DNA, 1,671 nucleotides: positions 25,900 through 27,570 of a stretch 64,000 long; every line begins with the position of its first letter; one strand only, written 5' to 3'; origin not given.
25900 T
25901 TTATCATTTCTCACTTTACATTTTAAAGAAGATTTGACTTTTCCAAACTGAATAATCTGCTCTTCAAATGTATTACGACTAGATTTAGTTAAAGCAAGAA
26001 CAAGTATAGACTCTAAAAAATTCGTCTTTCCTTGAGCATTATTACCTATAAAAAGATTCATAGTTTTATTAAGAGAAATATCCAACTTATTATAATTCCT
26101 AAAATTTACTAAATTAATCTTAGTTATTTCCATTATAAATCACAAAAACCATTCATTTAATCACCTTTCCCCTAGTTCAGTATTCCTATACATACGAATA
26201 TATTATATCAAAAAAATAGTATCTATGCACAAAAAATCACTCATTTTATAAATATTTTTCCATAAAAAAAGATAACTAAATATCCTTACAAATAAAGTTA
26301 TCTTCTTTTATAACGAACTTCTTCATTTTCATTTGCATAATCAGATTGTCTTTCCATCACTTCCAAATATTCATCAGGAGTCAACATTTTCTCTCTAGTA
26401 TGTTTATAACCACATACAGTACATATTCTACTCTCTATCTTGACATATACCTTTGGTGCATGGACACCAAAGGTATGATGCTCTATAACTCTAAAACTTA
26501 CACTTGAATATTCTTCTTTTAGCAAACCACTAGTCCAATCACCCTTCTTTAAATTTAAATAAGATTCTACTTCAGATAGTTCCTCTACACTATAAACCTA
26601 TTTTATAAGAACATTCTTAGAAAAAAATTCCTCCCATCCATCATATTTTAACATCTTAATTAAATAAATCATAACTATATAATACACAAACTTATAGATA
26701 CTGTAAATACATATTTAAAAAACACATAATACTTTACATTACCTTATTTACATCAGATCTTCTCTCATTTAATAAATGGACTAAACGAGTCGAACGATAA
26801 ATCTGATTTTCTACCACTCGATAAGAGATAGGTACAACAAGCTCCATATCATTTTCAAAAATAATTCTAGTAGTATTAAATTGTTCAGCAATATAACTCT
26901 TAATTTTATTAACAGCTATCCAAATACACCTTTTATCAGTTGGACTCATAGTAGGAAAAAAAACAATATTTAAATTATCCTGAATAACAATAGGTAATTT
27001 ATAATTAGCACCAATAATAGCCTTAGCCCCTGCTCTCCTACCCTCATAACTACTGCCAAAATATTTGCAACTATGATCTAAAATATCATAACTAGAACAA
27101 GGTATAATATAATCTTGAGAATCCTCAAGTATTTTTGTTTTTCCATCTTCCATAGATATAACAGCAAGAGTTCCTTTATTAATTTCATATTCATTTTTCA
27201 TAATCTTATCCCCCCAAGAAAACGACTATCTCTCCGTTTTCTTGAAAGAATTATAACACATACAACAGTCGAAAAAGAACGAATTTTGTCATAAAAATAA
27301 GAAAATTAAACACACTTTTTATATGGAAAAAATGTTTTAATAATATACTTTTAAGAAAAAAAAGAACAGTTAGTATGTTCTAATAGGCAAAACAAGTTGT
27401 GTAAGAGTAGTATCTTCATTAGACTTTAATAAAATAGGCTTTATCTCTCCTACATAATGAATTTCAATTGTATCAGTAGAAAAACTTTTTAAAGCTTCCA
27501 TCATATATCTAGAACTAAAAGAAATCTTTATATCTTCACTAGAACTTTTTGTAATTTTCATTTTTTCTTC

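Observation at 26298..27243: A ComK-family competence regulator occupies the conserved dnaN-recF slot where yaaA normally sits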

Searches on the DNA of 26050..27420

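Call 69: search_rna_families(source=window, start=26050, end=27420, threshold=evalue, max_evalue=5)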
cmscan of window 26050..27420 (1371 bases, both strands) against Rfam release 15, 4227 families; matches with E-value up to 5: 3.
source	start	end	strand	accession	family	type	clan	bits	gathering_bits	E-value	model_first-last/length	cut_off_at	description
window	26750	26829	-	RF01163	snoR64a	Gene; snRNA; snoRNA; CD-box;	-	23.8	45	0.33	1-77/77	no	Small nucleolar RNA snoR64a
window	27301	27341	-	RF04343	Plastid-psbA-2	Cis-reg;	CL00153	17.3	55.8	4.7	1-60/60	no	Plastid-psbA-2 3UTR RNA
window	27193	27229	-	RF01370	CRISPR-DR57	Gene; CRISPR;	-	16.8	39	2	1-37/37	no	CRISPR RNA direct repeat element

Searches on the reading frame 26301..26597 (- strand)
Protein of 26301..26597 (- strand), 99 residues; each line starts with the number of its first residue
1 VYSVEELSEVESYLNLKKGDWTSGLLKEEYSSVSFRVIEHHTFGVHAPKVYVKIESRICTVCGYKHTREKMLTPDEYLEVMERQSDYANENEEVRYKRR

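Call 6: search_protein_families(library=pfam, proteins=[window:26301-26597:-], max_evalue=1)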
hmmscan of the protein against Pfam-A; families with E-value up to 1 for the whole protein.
seq(99 aa): 1 family
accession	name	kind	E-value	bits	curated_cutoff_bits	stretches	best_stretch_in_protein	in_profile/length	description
PF21349.2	RUBY_RBDX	-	0.01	15.7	26.5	1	59-70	3-14/30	Rubrerythrin, rubredoxin-like domain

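Call 97: search_protein_representatives(protein=window:26301-26591:-)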
Query: 97 residues. Proteins with E-value up to 0.001 (for the whole library): 7; up to 1e-10: 2; up to 1e-30: 1. The best 7 are listed.
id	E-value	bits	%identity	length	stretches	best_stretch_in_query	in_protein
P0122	2.6e-47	174.6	99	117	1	1-97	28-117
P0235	3.3e-17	78.3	46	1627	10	43-71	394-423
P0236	3.9e-07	46.0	40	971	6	52-75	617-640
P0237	1.2e-05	41.2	31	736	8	37-70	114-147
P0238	3.5e-04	36.6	32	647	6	43-70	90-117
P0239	8.1e-04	35.4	42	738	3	51-75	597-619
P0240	8.2e-04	35.4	40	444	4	49-71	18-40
